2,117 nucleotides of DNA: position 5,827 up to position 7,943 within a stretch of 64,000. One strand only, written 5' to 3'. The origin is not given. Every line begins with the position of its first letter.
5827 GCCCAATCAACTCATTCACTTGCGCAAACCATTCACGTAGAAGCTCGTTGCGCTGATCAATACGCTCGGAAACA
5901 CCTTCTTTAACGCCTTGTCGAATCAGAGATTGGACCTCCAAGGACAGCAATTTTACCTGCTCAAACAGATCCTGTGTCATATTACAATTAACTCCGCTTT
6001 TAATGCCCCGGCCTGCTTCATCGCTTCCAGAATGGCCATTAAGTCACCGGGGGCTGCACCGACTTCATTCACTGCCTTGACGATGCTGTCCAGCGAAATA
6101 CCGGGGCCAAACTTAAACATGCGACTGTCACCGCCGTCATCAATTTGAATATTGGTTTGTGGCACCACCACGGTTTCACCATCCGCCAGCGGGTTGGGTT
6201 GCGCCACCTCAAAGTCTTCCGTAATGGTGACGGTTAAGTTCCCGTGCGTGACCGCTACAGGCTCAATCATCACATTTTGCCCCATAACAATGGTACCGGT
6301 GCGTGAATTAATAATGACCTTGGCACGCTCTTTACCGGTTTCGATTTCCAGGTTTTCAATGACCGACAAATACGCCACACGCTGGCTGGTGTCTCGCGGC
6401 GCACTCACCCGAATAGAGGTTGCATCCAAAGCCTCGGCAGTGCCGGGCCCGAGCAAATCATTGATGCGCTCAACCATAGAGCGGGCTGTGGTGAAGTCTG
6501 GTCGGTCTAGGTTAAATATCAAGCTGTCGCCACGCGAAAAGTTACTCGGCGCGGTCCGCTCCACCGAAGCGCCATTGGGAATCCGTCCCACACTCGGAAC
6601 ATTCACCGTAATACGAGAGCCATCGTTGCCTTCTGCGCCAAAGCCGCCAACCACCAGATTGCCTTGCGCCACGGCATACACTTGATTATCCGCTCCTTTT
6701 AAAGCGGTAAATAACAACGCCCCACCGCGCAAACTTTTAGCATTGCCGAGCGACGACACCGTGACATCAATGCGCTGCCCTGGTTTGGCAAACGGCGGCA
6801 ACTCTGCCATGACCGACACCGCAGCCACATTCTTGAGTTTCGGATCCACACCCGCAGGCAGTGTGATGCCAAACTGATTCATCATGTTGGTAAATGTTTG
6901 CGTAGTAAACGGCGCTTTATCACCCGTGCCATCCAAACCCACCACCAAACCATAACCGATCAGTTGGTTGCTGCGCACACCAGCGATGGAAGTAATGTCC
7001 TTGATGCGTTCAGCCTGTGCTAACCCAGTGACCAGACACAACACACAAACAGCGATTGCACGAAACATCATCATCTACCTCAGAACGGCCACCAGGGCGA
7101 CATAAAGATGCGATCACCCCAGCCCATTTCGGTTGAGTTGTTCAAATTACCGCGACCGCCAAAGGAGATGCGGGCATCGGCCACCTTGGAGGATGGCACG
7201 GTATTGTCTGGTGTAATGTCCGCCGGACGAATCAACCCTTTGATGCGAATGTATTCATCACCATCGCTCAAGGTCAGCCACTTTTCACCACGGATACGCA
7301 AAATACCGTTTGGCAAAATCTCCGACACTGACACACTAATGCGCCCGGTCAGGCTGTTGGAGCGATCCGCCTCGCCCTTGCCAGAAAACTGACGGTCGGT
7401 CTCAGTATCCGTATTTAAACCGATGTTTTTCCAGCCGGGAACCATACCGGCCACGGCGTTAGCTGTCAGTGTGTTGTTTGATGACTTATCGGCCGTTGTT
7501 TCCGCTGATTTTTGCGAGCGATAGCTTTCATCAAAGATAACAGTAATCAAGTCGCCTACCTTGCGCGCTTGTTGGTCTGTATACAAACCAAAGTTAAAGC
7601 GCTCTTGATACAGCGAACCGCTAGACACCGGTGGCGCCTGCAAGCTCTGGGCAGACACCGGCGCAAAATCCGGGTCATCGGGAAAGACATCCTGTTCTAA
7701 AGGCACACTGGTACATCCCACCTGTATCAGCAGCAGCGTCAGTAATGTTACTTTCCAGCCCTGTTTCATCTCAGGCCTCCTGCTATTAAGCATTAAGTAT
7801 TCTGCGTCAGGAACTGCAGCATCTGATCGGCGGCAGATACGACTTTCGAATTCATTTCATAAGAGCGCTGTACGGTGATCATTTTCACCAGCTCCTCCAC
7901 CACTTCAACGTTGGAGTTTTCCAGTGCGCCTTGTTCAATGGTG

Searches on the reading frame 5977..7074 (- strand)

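Call 49: search_protein_families(library=pfam, proteins=[window:5977-7074:-], max_evalue=0.001)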
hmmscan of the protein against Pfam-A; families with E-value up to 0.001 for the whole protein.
window:5977-7074:- (365 aa): 1 family
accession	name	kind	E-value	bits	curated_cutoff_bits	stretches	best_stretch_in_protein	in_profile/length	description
PF02119.21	FlgI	-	2.7e-143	477.5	25.3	1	23-364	1-343/343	Flagellar P-ring protein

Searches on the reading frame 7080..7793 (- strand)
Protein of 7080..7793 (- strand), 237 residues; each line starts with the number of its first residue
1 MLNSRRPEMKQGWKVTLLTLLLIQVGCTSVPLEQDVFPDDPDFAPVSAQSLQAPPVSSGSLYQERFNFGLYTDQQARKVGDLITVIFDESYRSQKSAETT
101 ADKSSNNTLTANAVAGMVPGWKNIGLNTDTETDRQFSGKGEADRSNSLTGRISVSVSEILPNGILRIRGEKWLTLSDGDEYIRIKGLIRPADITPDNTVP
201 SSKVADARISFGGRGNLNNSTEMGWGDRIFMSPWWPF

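Call 49: search_protein_families(library=pfam, proteins=[window:7080-7793:-], max_evalue=0.001)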
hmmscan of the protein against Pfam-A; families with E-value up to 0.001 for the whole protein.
window:7080-7793:- (237 aa): 1 family
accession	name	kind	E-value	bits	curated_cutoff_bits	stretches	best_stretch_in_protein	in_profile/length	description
PF02107.21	FlgH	-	4.4e-56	189.6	27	1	57-236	3-172/172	Flagellar L-ring protein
